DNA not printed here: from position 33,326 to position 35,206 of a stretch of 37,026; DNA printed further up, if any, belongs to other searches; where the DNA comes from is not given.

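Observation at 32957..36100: LRR / caspase-like His-Cys protease / LRR architecture in a secreted 1047-aa protein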

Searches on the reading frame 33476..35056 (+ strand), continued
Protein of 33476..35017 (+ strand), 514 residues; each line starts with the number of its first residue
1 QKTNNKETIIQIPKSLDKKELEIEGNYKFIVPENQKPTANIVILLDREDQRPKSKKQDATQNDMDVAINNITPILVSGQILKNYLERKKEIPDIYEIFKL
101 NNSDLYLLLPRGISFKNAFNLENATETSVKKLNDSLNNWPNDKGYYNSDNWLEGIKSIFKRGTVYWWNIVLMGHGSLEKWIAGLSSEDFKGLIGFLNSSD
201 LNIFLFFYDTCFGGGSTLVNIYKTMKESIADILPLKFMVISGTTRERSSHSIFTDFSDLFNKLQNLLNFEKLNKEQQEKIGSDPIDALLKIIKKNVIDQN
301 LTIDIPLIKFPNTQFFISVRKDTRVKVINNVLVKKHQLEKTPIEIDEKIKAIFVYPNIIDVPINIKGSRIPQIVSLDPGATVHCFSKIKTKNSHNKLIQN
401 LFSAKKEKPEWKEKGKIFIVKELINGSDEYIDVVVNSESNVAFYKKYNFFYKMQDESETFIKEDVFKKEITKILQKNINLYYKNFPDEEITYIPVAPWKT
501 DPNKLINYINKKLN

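Call 49: search_protein_families(library=pfam, alignment_id=A3, max_evalue=10)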
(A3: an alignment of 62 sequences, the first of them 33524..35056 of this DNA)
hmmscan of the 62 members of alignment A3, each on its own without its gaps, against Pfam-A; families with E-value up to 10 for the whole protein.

A. member 1, window:33524-35056:+ (511 aa): 0 families

B. families by the number of members that match (of 62 scanned): 74 families (the first 25 are shown)
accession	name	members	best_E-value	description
PF12796.13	Ank_2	12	2.6e-53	Ankyrin repeats (3 copies)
PF13637.12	Ank_4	12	1.1e-35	Ankyrin repeats (many copies)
PF00023.36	Ank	11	5.6e-45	Ankyrin repeat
PF13606.12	Ank_3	11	2.1e-37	Ankyrin repeat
PF13857.12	Ank_5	11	2.8e-28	Ankyrin repeats (many copies)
PF24521.3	Ank_KRIT1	4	6.4e-13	KRIT1 ankyrin-repeats domain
PF12799.13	LRR_4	4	3e-07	Leucine Rich repeats (2 copies)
PF23745.1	ANK_LRRK2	4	8.5e-06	LRRK2 ANK repeat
PF13855.12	LRR_8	3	2.1e-16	Leucine rich repeat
PF00560.39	LRR_1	3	0.00046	Leucine Rich Repeat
PF23598.1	LRR_14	2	9.7e-11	Leucine-rich repeat region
PF02870.21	Methyltransf_1N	2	0.0023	6-O-methylguanine DNA methyltransferase, ribonuclease-like domain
PF13475.11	DUF4116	1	3.3e-40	Domain of unknown function (DUF4116)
PF14580.12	LRR_9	1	5.7e-06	Leucine-rich repeat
PF11899.13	DUF3419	1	0.00053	Protein of unknown function (DUF3419)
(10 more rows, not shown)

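Call 51: search_protein_families(library=padloc, proteins=[window:33524-35056:+], max_evalue=1)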
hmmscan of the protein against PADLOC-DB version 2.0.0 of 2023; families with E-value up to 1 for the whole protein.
window:33524-35056:+ (511 aa): 0 families

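Call 57: find_homologous_proteins(query=A4, max_evalue=0.001)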
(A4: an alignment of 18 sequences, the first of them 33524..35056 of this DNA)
Query A4 (18 sequences) (511 aa, profile of the alignment): 2 proteins with E <= 0.001 among 8000 candidates.
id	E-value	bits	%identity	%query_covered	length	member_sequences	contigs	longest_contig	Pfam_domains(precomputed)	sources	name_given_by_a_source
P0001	3.8e-153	529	48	98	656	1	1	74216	PF23598.2,PF13855.13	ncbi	ncbi:MAG: leucine-rich repeat domain-containing protein [bacterium]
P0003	8.6e-153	528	100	100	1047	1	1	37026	PF23598.2,PF00560.40,PF12799.14,PF23286.1,PF13855.13,PF23211.1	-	-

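Call 69: fold_search(model_id=the predicted structure, library=pdb)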
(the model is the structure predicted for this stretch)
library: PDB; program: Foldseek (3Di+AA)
matches with E <= 10: 716; with E <= 0.001: 0
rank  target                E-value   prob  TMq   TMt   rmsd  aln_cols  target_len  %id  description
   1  6tyu_A                2.7e-02  0.63  0.19  0.36   8.5       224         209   12  Structure of Ku80 von Willebrand domain complexed with MRI Ku Binding Motif (released 2019-11-27)
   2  3qa3_E                6.4e-02  0.28  0.17  0.33  11.1       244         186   11  Crystal Structure of A-domain in complex with antibody (released 2011-11-30)
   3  6erh_B                9.0e-02  0.28  0.17  0.17  10.8       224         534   10  Complex of XLF and heterodimer Ku bound to DNA (released 2018-10-17)
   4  8j4a_B                9.5e-02  0.38  0.18  0.35   8.6       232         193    7  Crystal structure of OY phytoplasma SAP05 in complex with AtRPN10 (released 2024-02-28)
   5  7lt3_B                9.5e-02  0.35  0.18  0.17   8.5       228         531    9  NHEJ Long-range synaptic complex (released 2021-04-14)
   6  3qa3_G                1.1e-01  0.28  0.18  0.36  10.7       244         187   10  Crystal Structure of A-domain in complex with antibody (released 2011-11-30)
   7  7wr4_C                1.1e-01  0.28  0.18  0.31  12.4       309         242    8  Crystal structure of OspC3-calmodulin-caspase-4 complex (released 2023-01-25)
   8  9nyy_B                1.1e-01  0.10  0.10  0.07  22.2       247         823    8  Nucleic acid bound human SLFN14, State 1 (released 2025-07-09)
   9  6erh_D                1.2e-01  0.25  0.17  0.17  10.8       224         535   10  Complex of XLF and heterodimer Ku bound to DNA (released 2018-10-17)
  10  4cr2_W                1.5e-01  0.33  0.20  0.39   7.7       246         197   12  Deep classification of a large cryo-EM dataset defines the conformational landscape of the 26S proteasome (released 2014-04-02)
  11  6tyx_A                1.6e-01  0.30  0.18  0.35   8.3       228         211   11  Structure of Ku80 von Willebrand domain S229A mutant complexed with XLF Ku Binding Motif (released 2019-11-27)
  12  2xka_A                1.7e-01  0.14  0.13  0.16  15.1       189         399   13  Crystal structure of a GTPyS-form protofilament of Bacillus thuringiensis serovar israelensis TubZ (released 2010-11-10)
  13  7zsb_4                1.9e-01  0.28  0.18  0.28  11.7       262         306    8  Yeast RNA polymerase II transcription pre-initiation complex with the +1 nucleosome and NTP, complex C (released 2022-11-16)
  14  6nry                  1.9e-01  0.16  0.15  0.26  13.6       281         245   10  Crystal structure of human caspase-4 (released 2020-07-29)
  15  2xkb_K                1.9e-01  0.15  0.19  0.22  15.8       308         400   12  Crystal structure of GDP-form protofilaments of Bacillus thuringiensis serovar israelensis TubZ (released 2010-11-10)
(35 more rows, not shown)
